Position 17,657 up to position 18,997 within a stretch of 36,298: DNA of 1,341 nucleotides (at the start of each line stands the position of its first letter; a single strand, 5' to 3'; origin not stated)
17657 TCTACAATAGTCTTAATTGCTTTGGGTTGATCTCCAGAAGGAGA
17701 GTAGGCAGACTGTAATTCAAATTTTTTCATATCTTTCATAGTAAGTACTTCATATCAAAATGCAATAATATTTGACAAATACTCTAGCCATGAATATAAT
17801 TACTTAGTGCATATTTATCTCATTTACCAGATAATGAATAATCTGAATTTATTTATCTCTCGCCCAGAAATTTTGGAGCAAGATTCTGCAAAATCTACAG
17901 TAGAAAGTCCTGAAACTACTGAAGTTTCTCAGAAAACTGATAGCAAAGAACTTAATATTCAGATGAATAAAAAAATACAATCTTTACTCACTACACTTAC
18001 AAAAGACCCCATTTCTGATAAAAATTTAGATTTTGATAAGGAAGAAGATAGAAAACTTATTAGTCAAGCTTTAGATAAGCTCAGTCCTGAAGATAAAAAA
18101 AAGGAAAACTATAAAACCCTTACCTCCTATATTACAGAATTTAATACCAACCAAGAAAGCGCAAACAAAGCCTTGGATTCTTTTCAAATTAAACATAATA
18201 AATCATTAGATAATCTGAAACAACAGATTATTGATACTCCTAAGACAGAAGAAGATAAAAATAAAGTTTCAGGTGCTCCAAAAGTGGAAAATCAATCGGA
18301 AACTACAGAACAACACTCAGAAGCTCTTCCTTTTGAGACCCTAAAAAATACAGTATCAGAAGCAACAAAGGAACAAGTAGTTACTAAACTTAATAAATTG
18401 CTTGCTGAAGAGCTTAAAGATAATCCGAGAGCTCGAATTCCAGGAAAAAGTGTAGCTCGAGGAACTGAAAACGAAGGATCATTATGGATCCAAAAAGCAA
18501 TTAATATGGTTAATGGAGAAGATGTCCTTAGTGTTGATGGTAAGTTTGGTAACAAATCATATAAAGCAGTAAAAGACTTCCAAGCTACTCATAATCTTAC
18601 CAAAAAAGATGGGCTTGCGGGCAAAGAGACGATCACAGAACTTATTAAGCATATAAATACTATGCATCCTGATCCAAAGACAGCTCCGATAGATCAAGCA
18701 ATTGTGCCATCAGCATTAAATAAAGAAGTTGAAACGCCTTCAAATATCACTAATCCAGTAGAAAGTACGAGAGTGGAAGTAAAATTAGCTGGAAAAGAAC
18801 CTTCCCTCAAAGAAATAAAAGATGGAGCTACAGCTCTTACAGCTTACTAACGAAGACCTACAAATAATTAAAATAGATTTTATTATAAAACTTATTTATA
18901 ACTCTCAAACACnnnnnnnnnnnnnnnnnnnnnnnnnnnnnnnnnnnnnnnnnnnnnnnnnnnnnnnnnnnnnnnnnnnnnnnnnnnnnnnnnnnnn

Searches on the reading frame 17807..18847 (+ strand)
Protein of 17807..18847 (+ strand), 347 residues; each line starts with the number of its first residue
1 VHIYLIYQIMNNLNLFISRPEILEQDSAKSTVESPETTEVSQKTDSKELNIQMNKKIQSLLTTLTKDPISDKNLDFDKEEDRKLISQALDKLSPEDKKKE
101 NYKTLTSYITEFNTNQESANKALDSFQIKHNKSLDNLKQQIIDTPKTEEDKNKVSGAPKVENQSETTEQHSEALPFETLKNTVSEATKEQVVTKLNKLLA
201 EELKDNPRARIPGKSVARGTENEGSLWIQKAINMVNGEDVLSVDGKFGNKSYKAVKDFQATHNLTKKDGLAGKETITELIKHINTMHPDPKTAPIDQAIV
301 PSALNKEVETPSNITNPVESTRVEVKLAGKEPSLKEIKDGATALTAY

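Call 8: search_protein_families(library=pfam, max_evalue=1, proteins=[window:17807-18847:+])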
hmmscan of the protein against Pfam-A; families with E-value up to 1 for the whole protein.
seq(347 aa): 3 families
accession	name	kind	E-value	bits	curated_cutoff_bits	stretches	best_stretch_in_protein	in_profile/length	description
PF01471.23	PG_binding_1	-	8.8e-08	32.7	23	1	229-278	9-56/57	Putative peptidoglycan binding domain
PF09374.15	PG_binding_3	-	0.018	15.7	24.6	1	224-261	2-33/76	Predicted Peptidoglycan domain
PF10256.14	Erf4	-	0.041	14.3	29.3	1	165-203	12-49/116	Golgin subfamily A member 7/ERF4 family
